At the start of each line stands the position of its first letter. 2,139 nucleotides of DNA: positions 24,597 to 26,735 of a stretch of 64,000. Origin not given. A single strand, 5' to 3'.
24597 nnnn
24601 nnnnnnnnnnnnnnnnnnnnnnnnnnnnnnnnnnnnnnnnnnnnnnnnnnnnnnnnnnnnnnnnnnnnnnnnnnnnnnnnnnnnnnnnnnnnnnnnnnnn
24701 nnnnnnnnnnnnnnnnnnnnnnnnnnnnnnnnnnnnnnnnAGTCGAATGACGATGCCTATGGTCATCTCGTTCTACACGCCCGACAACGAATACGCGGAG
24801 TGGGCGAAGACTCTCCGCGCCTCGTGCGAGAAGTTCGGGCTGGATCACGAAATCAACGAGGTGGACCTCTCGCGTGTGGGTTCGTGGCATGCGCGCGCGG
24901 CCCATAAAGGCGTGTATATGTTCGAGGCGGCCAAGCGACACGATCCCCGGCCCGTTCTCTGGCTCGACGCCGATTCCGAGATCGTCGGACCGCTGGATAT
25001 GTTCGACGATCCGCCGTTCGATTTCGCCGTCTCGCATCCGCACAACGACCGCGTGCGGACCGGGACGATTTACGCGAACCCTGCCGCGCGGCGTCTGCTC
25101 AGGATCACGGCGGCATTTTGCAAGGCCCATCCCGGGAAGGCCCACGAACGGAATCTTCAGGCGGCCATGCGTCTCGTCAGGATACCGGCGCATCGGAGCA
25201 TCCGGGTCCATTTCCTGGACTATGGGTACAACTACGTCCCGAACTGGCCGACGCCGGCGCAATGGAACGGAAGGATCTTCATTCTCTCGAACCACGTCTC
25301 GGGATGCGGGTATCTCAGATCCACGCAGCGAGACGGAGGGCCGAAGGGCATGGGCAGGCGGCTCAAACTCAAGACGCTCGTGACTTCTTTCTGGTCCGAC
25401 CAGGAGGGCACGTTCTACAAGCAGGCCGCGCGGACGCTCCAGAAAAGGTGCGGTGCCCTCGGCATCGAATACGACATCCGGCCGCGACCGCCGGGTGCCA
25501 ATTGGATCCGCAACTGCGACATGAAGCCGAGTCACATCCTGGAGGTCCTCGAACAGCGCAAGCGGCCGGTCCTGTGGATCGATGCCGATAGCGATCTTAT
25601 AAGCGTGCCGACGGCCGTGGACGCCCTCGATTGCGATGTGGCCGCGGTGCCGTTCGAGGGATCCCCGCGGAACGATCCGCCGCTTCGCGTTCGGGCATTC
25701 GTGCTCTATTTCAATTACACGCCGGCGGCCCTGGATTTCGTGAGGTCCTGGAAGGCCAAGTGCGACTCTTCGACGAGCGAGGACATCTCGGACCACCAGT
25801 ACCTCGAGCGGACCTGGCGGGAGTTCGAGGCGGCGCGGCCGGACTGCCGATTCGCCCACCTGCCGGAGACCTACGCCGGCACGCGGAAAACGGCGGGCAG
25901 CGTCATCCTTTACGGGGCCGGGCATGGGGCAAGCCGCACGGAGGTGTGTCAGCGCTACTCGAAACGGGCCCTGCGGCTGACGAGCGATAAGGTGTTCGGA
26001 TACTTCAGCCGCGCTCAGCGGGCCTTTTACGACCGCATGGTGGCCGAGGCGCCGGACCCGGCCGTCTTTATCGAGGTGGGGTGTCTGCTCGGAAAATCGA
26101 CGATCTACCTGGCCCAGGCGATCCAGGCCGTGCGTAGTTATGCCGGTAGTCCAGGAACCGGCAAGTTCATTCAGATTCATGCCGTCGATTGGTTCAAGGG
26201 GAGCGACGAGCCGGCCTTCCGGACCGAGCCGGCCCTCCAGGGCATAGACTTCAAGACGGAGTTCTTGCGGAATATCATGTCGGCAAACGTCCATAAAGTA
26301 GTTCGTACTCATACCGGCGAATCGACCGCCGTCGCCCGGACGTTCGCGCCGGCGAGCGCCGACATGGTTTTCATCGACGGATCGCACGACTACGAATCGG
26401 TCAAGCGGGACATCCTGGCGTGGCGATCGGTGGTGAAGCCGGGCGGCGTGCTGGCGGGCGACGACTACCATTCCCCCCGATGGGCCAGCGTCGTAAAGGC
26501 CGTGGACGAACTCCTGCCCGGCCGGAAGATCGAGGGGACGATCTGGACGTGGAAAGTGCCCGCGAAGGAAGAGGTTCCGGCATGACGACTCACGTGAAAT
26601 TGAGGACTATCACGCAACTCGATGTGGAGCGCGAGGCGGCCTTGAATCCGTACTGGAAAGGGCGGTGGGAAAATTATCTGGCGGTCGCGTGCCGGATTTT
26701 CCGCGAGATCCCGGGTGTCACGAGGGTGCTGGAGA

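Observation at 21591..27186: Glycan-active cassette (LamG lectin, beta-helix tailspike, GT-GT-methyltransferase, second methyltransferase) inserted between head-tail joining genes and the tail-tube gene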

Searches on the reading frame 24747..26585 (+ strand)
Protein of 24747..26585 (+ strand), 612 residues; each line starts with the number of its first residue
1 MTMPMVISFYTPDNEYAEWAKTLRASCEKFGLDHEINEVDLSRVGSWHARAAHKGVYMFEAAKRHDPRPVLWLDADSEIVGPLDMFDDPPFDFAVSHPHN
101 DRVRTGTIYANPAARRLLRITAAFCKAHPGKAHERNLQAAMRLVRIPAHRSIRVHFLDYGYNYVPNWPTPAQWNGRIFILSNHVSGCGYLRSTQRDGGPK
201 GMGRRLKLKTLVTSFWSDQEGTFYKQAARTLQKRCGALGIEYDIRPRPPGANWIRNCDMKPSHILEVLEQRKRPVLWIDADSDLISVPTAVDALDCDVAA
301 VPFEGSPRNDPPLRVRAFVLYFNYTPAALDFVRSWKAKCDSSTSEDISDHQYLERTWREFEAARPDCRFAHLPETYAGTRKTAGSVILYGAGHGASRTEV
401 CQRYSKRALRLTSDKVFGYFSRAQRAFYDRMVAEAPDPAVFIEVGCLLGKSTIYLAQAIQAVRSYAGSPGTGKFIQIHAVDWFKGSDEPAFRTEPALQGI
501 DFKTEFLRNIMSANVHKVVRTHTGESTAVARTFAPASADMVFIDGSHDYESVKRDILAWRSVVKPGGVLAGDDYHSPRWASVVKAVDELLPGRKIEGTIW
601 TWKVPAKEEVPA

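Call 3: search_protein_families(library=pfam, proteins=[window:24747-26585:+], max_evalue=0.1)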
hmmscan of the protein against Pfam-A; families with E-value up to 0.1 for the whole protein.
window:24747-26585:+ (612 aa): 2 families
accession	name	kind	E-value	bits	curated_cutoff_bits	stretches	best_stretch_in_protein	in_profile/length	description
PF13578.12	Methyltransf_24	-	5.2e-21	75.9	26.3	1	442-574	1-105/105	Methyltransferase domain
PF04989.18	RMNT_CmcI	-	0.015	15.5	23.2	1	437-568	32-142/206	Rhamnosyl O-methyltransferase/CmcI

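Call 4: search_protein_families(library=phrogs, proteins=[window:24747-26585:+], max_evalue=0.01)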
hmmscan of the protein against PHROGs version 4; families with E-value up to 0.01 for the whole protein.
window:24747-26585:+ (612 aa): 1 family
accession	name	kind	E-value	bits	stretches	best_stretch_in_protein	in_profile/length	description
phrog_2675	-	other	1.3e-19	71.1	1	415-590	294-459/599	DNA methyltransferase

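Call 8: search_protein_families(library=ncbifam, proteins=[window:24747-26585:+], max_evalue=0.01)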
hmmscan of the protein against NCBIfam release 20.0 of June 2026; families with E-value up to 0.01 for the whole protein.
window:24747-26585:+ (612 aa): 0 families

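Call 9: find_homologous_proteins(query=window:24747-26585:+)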
Query window:24747-26585:+ (612 aa): 5 proteins with E <= 0.001 among 7278 candidates.
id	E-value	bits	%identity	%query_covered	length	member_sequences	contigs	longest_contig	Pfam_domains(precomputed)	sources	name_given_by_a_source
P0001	0.0e+0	1313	90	100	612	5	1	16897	PF13578.13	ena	-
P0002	4.8e-211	721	56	100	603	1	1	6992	PF13578.13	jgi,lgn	jgi:predicted O-methyltransferase YrrM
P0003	1.1e-110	389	48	67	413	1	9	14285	-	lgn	-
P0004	8.0e-93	330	45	62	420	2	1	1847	-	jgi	-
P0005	2.0e-83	299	44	59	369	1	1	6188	-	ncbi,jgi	ncbi:MAG: hypothetical protein WC378_15120 [Opitutaceae bacterium]|jgi:hypothetical protein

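Call 11: find_encoding_contigs(protein=P0001, flank=10000, max_places=3)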
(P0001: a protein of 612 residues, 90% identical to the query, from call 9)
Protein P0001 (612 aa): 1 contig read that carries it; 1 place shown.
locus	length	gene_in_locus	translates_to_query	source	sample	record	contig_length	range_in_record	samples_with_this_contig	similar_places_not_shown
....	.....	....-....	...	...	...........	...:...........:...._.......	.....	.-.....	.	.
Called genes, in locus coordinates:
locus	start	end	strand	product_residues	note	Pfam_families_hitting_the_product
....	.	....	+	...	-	?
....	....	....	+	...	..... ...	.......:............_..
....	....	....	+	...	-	-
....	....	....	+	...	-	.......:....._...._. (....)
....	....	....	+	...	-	-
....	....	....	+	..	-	-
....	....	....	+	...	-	-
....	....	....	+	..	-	-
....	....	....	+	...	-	-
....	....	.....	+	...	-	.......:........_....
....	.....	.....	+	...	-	-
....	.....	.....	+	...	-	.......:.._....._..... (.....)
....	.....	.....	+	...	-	-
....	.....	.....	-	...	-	-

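Call 12: find_encoding_contigs(protein=P0002, flank=10000, max_places=3)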
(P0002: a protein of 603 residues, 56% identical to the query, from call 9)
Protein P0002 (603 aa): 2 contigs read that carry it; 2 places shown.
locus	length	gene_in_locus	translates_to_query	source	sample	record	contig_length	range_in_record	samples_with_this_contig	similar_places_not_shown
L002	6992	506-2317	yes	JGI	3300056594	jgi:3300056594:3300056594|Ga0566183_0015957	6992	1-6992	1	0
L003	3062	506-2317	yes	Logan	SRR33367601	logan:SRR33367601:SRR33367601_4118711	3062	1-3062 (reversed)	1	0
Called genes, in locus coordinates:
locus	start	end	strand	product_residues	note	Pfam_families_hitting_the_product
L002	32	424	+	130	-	-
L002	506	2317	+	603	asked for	PF13578:Methyltransf_24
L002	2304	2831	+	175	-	-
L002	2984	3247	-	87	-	-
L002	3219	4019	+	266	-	PF17212:Tube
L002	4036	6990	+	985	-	?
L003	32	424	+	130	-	-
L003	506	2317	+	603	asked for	PF13578:Methyltransf_24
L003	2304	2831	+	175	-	-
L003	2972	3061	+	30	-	?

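Call 13: find_encoding_contigs(protein=P0003, flank=10000, max_places=4)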
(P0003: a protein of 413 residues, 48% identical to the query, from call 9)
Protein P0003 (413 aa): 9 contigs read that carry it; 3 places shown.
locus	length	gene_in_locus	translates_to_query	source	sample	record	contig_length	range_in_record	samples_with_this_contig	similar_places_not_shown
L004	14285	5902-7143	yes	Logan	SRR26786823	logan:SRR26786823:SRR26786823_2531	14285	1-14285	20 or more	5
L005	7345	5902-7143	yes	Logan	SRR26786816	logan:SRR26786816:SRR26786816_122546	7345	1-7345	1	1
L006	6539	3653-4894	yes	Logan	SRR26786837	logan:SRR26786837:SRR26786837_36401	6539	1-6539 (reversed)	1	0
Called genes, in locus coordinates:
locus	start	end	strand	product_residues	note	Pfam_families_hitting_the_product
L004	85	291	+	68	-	PF01381:HTH_3 (weak)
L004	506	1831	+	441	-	PF08381:BRX (weak), PF10123:Mu-like_Pro_N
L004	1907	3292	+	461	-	-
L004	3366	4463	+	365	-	PF03864:Phage_cap_E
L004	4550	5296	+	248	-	-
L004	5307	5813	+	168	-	-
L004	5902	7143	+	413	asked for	-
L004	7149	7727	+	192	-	-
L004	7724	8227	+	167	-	-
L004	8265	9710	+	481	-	-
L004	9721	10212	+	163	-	-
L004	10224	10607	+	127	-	-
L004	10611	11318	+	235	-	-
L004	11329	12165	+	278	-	-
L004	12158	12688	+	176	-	-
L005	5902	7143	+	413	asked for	-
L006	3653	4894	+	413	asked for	-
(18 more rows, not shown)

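Call 14: find_encoding_contigs(protein=P0005, flank=10000, max_places=3)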
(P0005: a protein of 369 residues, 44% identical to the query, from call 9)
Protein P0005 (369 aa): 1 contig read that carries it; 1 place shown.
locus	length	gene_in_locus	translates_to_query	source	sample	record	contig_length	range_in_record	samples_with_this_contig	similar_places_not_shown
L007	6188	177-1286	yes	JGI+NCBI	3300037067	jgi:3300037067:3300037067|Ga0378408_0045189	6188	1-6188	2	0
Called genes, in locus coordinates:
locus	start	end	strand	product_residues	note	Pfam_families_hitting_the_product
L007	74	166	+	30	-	-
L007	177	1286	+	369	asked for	-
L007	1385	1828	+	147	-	PF06199:Phage_tail_2 (weak)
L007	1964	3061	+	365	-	-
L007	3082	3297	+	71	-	-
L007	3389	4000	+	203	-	-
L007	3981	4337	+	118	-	-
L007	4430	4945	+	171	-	-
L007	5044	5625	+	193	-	-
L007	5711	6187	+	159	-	PF10145:PhageMin_Tail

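Call 34: find_related_loci(query=A2, collection=genome_contigs, flank=10000)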
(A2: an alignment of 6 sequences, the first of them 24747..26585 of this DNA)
Query A2 (612 aa) in genome_contigs; peptide patterns used: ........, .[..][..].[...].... (x = any residue, [..] = any of these).
67 stretches matched a pattern; 3 encode a relative of the query (tblastn E <= 1e-3); 3 distinct loci.
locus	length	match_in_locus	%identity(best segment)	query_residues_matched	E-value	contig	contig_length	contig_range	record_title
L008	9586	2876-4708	87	1-612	0e+0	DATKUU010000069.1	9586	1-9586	MAG TPA_asm: Phycisphaerae bacterium isolate SMAG_U14115 k141_213320, whole genome shotgun sequence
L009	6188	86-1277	44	4-418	3e-84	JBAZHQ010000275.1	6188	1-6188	MAG: Opitutaceae bacterium isolate SO_2017_LW3_74 NODE_45189_length_6188_cov_0.694935_LW162_2017, whole genome shotgun s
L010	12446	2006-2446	30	224-360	3e-15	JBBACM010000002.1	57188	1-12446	MAG: Candidatus Paceibacterota bacterium isolate SO_2017_LW1_49 NODE_276_length_57188_cov_1.691067_LW64-88_2017, whole g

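Call 38: find_related_loci(query=A2, collection=viral_contigs, flank=10000)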
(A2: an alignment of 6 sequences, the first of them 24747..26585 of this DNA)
Query A2 (612 aa) in viral_contigs; peptide patterns used: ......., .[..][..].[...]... (x = any residue, [..] = any of these).
125 stretches matched a pattern; 8 encode a relative of the query (tblastn E <= 1e-3); 8 distinct loci.
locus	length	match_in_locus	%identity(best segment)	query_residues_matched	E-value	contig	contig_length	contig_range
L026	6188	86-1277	44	4-418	1e-83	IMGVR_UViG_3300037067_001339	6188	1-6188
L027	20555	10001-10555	45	4-410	3e-19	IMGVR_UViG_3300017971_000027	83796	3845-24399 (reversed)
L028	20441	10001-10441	30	224-360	1e-14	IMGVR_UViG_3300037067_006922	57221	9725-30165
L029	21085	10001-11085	33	1-600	9e-24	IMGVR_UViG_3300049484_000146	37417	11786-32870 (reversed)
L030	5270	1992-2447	34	6-335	1e-11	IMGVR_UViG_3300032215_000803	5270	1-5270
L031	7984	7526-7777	37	6-294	1e-5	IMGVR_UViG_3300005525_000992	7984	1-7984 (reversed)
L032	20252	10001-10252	36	6-294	2e-5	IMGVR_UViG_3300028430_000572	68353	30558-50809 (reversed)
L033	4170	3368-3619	36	6-294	2e-5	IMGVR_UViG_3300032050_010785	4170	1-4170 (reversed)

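Call 53: predict_structure(alignment_id=A5)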
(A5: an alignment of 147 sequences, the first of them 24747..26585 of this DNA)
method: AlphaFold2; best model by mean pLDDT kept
length: 612 residues; sequences in the alignment: 147
mean_pLDDT: 79.5   pTM: 0.58
mean pLDDT of the five models: 79.5, 79.4, 78.6, 78.3, 76.1
residues with pLDDT >= 90: 238; 70-90: 196; 50-70: 126; < 50: 52
segments of 3 or more residues with pLDDT < 50: 165-168, 170-174, 184-203, 466-471, 484-490, 521-523
pLDDT, mean of each block of 10 residues (from residue 1): 88 80 91 95 83 93 95 86 78 79 79 94 94 91 77 76 51 49 42 39 68 96 96 92 98 96 99 98 94 97 79 93 99 98 93 97 97 93 85 86 76 58 73 77 63 65 52 63 48 53 58 53 60 75 77 84 85 72 86 86 77 46
secondary structure, 60 per line:
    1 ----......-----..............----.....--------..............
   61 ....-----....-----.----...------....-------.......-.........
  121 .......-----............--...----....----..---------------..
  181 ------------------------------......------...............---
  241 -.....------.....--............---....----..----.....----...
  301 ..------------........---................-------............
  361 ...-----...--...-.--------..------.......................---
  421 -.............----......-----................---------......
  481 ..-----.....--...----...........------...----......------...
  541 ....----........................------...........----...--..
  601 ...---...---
elements in order: E5-10 H16-29 E34-38 H47-64 E70-73 E93-96 E104-110 H112-127 H133-144 E154-157 E211-216 H223-237 E242-246 H253-257 H260-271 E275-278 H289-293 E298-302 E315-322 H326-341 H349-363 E369-371 H395-417 H422-434 E439-444 H450-465 E475-482 H488-492 H502-512 E519-521 H526-531 E538-544 H549-562 E563-572 H579-589 E594-596 E599-603

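Call 62: search_protein_families(library=pfam, proteins=[L029:5169-6503:+, L029:6753-8897:+, L029:8898-10016:+, L029:11082-12611:+, L029:13046-13936:+, L027:3877-5301:+, L027:6085-7050:+, L027:9188-10564:+, L027:12455-13567:+, L028:7932-9983:+], max_evalue=0.001)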
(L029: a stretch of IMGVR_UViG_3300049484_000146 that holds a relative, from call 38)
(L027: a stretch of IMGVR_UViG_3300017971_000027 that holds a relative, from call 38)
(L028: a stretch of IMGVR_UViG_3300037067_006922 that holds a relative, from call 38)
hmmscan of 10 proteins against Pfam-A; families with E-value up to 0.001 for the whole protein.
L029:5169-6503:+ (444 aa): 1 family
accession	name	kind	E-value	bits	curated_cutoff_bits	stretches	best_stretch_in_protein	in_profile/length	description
PF04466.19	Terminase_3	-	1.8e-36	126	23.2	1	22-211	3-201/201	Phage terminase large subunit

L029:6753-8897:+ (714 aa): 1 family
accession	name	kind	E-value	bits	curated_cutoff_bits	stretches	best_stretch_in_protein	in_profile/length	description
PF16510.12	P22_portal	-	2.7e-106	356.8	26.1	1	14-618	1-593/594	Phage P22-like portal protein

L029:8898-10016:+ (372 aa): 1 family
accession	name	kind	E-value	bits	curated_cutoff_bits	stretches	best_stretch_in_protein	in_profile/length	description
PF01593.30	Amino_oxidase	-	2.8e-10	40.5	19.8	1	24-246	19-295/443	Flavin containing amine oxidoreductase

L029:11082-12611:+ (509 aa): 0 families

L029:13046-13936:+ (296 aa): 0 families

L027:3877-5301:+ (474 aa): 1 family
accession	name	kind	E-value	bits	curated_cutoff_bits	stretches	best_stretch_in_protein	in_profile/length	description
PF05133.19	SPP1_portal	-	4.6e-47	161.3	25.5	1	16-440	8-411/416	Phage portal protein, SPP1 Gp6-like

L027:6085-7050:+ (321 aa): 1 family
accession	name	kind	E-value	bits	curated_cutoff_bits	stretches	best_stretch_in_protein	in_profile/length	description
PF17236.8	SU10_MCP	-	2.2e-36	126.3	24.1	1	8-318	6-292/292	SU10 major capsid protein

L027:9188-10564:+ (458 aa): 0 families

L027:12455-13567:+ (370 aa): 2 families
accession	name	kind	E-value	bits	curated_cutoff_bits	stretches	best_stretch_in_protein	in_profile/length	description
PF04055.27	Radical_SAM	-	7.2e-24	85.3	29.5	1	52-216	2-165/166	Radical SAM superfamily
PF13186.11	SPASM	-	0.00015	22.4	21.5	1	292-344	9-64/67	Iron-sulfur cluster-binding domain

L028:7932-9983:+ (683 aa): 3 families
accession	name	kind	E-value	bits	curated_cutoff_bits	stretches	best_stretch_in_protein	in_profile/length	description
PF00476.26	DNA_pol_A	-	2.7e-68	231.1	34.3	2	244-460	3-205/381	DNA polymerase family A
PF01612.26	DNA_pol_A_exo1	-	4.3e-15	56.4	23.6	1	10-206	3-169/173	3'-5' exonuclease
PF13482.12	RNase_H_2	-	0.00029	21.3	22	1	34-151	3-112/165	RNase_H superfamily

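Call 72: fold_search(model_id=the predicted structure, library=viral)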
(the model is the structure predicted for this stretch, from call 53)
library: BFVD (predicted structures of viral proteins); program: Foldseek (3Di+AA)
matches with E <= 10: 1341; with E <= 0.001: 281
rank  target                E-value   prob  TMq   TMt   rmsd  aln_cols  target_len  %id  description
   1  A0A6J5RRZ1            1.2e-21  1.00  0.26  0.24  21.1       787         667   13  Glycosyl transferase family 2 [uncultured Caudovirales phage]
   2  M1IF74                2.8e-18  1.00  0.29  0.28  16.5       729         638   12  (no name in the UniProt tables at hand)
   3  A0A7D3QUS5            3.4e-18  1.00  0.27  0.36  16.6       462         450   15  Glycosyltransferase family 2 [Fadolivirus FV1/VV64]
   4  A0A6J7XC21            6.0e-17  1.00  0.24  0.21  20.9       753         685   13  6-hydroxymethylpterin diphosphokinase MptE-like [uncultured Caudovirales phage]
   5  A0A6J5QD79            5.8e-15  1.00  0.23  0.33  20.9       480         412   16  Glyco_tranf_GTA_type domain containing protein [uncultured Caudovirales phage]
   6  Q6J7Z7                3.4e-14  1.00  0.27  0.27  13.0       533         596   12  Pas34 [Actinoplanes phage phiAsp2]
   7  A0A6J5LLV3            1.2e-13  1.00  0.21  0.10  23.0       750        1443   11  Glyco_tranf_GTA_type domain containing protein [uncultured Caudovirales phage]
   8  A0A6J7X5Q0            3.0e-13  1.00  0.30  0.27  10.3       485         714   13  Methyltransferase domain containing protein [uncultured Caudovirales phage]
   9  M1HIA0                3.6e-13  1.00  0.22  0.16  21.2       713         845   10  (no name in the UniProt tables at hand)
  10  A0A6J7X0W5            9.1e-13  1.00  0.25  0.71   4.3       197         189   24  Methyltransferase domain containing protein [uncultured Caudovirales phage]
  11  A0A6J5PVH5            3.3e-12  1.00  0.22  0.19  20.6       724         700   11  6-hydroxymethylpterin diphosphokinase MptE-like [uncultured Caudovirales phage]
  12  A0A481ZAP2            3.5e-11  1.00  0.22  0.19  22.1       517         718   11  Nucleotide-diphospho-sugar transferase [Pithovirus LCPAC403]
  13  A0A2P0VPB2            3.7e-11  1.00  0.26  0.67   4.9       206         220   18  Uncharacterized protein [Tetraselmis virus 1]
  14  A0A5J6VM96            5.2e-11  1.00  0.23  0.15  24.8       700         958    9  Glycosyltransferase family 6 [Megaviridae environmental sample]
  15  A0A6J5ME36            7.5e-11  1.00  0.24  0.33  16.0       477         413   12  AdoMet_MTases domain containing protein [uncultured Caudovirales phage]
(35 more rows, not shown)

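Call 74: find_related_loci(query=A2, collection=metagenome_contigs, flank=10000)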
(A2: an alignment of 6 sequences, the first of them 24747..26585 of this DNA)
Query A2 (612 aa) in metagenome_contigs; peptide patterns used: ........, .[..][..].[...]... (x = any residue, [..] = any of these).
485 stretches matched a pattern; 11 encode a relative of the query (tblastn E <= 1e-3); 11 distinct loci.
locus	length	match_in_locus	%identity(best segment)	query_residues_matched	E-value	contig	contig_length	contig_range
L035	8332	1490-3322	87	1-612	0e+0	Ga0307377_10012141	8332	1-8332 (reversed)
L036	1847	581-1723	45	4-386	3e-101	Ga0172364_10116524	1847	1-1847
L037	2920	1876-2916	46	4-383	3e-78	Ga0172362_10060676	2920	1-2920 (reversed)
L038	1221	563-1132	47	4-340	3e-45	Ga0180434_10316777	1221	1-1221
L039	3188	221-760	47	4-189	4e-40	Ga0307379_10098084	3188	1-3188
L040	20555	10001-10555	45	4-410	2e-19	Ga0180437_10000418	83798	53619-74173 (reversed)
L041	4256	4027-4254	47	4-284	9e-18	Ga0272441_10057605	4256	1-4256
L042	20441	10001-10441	30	224-360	1e-14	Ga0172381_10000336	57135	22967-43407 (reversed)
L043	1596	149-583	33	4-354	6e-15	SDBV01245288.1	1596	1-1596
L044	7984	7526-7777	37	6-294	9e-6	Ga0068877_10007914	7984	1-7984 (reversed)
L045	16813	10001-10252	36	6-294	2e-5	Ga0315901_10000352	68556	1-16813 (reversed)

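Call 99: search_protein_families(library=pfam, proteins=[L008:37-2871:+], max_evalue=5)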
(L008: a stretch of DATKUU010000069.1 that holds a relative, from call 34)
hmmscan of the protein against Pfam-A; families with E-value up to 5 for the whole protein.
L008:37-2871:+ (944 aa): 1 family
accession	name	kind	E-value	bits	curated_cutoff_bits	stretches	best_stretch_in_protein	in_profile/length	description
PF02012.26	BNR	-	0.084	13.3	27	1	251-260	2-11/12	BNR/Asp-box repeat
